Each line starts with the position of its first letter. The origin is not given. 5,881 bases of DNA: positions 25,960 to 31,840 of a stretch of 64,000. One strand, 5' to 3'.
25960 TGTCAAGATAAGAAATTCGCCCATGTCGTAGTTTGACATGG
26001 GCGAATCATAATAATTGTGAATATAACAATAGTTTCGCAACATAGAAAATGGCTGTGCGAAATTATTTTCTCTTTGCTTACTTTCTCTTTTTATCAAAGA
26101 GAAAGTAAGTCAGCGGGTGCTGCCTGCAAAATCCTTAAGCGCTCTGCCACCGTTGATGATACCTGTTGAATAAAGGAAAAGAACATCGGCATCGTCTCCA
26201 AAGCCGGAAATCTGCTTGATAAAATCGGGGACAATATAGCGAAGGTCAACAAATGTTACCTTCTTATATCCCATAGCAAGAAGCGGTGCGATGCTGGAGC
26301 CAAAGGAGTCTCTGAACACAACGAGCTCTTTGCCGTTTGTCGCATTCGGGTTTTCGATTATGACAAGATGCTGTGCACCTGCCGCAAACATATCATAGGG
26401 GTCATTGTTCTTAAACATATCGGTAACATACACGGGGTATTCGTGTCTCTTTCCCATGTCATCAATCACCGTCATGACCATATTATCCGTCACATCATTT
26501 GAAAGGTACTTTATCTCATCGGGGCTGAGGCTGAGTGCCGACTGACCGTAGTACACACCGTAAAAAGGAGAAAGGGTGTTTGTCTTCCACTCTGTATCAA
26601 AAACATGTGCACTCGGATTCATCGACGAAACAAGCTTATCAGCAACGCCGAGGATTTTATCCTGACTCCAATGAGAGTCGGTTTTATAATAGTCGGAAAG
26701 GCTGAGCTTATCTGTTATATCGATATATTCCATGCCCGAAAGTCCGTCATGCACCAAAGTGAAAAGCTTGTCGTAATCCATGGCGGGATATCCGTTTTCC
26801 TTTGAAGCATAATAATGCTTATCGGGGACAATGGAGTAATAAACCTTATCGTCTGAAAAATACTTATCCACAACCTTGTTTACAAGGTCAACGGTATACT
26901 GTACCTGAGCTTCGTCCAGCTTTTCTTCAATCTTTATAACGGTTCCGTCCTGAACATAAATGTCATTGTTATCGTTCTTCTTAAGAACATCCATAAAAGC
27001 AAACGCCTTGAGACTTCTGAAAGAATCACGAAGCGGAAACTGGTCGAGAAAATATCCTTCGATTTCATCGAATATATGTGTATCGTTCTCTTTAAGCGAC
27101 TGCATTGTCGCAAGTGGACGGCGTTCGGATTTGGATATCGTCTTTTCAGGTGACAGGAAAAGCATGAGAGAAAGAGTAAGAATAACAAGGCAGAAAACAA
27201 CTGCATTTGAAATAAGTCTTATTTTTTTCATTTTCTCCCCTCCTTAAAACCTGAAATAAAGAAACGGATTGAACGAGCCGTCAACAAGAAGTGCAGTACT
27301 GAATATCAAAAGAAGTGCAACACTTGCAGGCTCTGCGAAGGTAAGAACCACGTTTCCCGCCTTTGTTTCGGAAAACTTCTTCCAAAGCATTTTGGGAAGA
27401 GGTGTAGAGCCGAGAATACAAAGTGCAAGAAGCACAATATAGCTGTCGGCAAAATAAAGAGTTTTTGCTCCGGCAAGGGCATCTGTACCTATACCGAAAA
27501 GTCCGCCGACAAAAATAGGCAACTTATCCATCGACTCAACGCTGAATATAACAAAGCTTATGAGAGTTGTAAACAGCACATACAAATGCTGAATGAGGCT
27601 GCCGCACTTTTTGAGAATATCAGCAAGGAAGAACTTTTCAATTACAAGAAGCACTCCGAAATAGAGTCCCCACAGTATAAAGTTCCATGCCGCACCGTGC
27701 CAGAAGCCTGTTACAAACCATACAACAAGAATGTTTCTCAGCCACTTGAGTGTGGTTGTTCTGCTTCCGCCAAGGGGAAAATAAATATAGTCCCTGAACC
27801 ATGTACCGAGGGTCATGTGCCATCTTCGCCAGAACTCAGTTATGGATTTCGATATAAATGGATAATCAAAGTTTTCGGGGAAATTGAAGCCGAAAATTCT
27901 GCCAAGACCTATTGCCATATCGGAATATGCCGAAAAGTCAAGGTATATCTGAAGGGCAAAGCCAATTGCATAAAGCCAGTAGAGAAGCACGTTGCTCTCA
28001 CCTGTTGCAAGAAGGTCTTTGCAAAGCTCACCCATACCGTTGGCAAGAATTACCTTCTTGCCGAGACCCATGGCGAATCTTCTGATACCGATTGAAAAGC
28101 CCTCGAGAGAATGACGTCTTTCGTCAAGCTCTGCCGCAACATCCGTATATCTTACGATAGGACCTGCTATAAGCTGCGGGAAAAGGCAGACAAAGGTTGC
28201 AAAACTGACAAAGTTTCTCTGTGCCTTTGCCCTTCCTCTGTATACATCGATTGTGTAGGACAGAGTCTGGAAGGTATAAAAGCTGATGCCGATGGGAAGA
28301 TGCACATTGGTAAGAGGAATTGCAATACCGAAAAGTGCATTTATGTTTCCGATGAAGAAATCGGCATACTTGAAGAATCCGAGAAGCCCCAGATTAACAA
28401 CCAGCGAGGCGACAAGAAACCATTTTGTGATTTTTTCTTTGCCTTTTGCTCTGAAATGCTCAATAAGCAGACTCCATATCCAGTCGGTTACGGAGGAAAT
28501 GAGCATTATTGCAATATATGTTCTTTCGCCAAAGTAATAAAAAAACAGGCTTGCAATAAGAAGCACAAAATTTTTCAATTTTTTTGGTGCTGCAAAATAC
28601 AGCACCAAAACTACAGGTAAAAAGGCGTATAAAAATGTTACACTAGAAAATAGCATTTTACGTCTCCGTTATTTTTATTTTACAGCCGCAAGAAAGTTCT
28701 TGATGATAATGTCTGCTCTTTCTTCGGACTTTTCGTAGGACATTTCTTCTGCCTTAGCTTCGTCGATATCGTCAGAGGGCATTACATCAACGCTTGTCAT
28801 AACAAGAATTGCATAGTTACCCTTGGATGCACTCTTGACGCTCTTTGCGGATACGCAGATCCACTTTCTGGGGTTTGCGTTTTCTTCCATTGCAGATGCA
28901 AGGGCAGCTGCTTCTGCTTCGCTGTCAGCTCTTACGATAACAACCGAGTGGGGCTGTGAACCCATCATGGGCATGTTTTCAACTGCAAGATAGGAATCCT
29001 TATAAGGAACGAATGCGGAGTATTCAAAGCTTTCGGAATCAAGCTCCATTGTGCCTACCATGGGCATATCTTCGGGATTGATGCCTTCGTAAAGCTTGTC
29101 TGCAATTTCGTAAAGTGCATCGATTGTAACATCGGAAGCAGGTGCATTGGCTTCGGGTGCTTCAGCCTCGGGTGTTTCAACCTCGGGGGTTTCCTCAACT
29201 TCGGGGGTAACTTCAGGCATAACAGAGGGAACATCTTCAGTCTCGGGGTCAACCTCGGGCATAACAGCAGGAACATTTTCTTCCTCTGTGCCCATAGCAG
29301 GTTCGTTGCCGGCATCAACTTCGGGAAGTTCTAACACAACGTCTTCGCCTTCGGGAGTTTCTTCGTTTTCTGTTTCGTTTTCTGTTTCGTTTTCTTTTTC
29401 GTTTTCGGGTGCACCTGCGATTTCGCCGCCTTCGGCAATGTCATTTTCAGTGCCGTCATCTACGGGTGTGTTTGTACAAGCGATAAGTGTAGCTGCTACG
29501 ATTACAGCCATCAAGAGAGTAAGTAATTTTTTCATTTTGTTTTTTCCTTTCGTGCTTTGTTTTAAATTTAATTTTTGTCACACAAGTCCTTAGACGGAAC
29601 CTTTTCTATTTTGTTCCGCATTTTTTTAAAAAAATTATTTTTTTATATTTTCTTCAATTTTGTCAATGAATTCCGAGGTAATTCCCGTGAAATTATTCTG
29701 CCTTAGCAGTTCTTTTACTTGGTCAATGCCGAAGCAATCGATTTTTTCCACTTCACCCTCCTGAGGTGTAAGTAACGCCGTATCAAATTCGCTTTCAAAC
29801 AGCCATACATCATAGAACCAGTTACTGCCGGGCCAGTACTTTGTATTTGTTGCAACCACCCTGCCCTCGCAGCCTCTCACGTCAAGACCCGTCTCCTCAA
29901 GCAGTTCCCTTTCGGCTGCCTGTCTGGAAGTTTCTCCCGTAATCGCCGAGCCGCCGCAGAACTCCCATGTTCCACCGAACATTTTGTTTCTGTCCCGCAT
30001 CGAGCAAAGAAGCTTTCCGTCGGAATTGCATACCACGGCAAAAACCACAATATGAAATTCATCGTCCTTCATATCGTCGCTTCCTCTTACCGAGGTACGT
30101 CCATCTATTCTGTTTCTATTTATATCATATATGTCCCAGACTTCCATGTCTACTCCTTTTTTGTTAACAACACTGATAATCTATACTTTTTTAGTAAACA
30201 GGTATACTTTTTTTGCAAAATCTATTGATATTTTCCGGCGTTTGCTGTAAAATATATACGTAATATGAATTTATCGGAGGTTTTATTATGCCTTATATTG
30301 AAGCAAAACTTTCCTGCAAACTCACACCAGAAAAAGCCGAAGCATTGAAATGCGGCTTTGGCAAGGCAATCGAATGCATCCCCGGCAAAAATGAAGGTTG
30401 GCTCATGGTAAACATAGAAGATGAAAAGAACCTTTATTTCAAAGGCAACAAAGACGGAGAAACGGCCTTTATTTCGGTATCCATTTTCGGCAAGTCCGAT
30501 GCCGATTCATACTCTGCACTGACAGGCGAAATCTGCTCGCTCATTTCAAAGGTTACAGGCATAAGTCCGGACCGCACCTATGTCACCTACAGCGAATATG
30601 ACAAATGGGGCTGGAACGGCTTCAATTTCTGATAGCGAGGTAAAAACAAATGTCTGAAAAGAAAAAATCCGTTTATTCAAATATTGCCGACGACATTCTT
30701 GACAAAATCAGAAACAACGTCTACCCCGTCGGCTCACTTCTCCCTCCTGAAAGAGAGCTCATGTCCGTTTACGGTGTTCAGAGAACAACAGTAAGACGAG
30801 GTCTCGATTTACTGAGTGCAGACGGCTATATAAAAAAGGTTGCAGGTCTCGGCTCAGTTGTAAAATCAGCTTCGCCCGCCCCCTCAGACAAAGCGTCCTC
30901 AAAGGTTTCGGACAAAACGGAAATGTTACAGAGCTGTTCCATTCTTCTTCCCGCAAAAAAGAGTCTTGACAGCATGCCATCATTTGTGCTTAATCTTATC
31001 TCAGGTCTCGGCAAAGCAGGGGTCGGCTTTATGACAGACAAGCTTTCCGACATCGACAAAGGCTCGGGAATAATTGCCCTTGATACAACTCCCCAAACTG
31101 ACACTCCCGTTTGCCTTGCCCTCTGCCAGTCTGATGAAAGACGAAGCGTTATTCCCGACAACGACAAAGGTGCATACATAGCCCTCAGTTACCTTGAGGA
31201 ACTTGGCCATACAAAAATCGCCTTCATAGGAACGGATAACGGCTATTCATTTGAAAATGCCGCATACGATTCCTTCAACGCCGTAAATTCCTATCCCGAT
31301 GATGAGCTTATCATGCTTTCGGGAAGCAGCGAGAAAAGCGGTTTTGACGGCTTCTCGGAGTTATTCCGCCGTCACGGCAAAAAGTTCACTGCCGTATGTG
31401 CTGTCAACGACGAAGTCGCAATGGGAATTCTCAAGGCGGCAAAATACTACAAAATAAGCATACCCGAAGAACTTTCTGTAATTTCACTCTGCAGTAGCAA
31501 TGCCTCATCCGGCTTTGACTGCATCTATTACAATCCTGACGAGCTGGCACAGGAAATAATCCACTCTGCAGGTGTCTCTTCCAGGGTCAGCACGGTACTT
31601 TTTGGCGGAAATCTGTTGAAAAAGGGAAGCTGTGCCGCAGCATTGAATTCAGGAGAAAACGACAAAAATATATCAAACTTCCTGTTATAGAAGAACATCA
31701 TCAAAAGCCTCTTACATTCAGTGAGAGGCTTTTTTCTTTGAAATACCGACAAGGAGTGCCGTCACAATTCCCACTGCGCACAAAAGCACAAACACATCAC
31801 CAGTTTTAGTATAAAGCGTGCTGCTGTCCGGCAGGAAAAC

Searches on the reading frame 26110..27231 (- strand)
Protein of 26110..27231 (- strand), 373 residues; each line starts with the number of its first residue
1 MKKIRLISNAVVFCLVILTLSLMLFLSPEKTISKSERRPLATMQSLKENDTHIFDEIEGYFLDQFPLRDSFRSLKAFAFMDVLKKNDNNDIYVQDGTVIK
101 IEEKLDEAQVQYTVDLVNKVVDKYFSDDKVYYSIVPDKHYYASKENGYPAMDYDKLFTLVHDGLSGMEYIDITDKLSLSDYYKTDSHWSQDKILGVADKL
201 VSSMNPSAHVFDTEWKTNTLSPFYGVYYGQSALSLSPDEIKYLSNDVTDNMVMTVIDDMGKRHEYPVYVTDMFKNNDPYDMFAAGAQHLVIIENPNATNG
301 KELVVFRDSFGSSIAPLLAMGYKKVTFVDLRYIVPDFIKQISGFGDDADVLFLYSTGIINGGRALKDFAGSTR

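Call 70: search_protein_families(library=pfam, proteins=[window:26110-27231:-], max_evalue=0.001)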
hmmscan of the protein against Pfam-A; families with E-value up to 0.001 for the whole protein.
window:26110-27231:- (373 aa): 1 family
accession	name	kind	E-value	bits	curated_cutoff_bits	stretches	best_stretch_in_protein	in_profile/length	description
PF14286.12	DHHW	-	1.9e-13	50.9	25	1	181-326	236-383/385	DHHW protein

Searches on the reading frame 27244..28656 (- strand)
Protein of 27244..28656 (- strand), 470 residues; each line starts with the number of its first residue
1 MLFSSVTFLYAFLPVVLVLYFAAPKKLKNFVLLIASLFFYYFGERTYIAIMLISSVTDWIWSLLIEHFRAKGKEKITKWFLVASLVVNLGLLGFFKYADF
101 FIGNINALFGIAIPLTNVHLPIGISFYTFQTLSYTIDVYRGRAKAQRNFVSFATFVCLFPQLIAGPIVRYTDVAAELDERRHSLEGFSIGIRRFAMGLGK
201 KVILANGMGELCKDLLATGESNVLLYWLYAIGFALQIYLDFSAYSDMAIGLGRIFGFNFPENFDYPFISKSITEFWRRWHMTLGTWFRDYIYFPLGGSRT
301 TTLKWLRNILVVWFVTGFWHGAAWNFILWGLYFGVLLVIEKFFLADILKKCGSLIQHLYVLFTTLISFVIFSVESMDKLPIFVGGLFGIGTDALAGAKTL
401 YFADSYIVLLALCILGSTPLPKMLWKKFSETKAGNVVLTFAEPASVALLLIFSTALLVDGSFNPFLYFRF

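Call 70: search_protein_families(library=pfam, proteins=[window:27244-28656:-], max_evalue=0.001)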
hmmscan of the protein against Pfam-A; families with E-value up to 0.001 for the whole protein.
window:27244-28656:- (470 aa): 1 family
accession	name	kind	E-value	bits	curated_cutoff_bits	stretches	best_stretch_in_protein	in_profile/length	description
PF03062.24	MBOAT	-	3.5e-26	92.7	27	1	148-344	80-298/337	MBOAT, membrane-bound O-acyltransferase family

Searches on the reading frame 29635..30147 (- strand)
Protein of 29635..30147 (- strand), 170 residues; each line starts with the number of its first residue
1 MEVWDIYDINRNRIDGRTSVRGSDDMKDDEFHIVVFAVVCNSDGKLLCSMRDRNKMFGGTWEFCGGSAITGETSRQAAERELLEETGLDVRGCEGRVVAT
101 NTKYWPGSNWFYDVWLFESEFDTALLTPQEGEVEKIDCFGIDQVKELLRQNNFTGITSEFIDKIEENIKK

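Call 70: search_protein_families(library=pfam, proteins=[window:29635-30147:-], max_evalue=0.001)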
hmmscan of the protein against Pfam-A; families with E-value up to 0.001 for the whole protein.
window:29635-30147:- (170 aa): 2 families
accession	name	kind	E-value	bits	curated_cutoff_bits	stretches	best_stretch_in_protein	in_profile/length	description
PF00293.34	NUDIX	-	4.6e-17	62.7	21.1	1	31-147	2-122/134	NUDIX domain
PF14815.12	NUDIX_4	-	4.4e-06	26.9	35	1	36-91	2-54/113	NUDIX domain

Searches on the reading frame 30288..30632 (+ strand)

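Call 70: search_protein_families(library=pfam, proteins=[window:30288-30632:+], max_evalue=0.001)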
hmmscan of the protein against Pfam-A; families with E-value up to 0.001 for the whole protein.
window:30288-30632:+ (114 aa): 1 family
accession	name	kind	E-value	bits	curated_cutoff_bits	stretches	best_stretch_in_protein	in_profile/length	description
PF01187.23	MIF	-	2.4e-05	25.1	22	1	27-111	25-110/114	Macrophage migration inhibitory factor (MIF)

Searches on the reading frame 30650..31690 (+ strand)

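Call 70: search_protein_families(library=pfam, proteins=[window:30650-31690:+], max_evalue=0.001)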
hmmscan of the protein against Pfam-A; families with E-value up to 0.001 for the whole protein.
window:30650-31690:+ (346 aa): 3 families
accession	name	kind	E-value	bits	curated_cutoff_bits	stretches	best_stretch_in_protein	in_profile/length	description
PF13377.12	Peripla_BP_3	-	4.3e-14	53.4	26.5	1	181-304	3-138/167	Periplasmic binding protein-like domain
PF00392.27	GntR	-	4.5e-14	52.3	27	1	9-71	2-64/64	Bacterial regulatory proteins, gntR family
PF00532.27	Peripla_BP_1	-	3.5e-06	27.2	22.2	1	150-275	80-213/281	Periplasmic binding proteins and sugar binding domain of LacI family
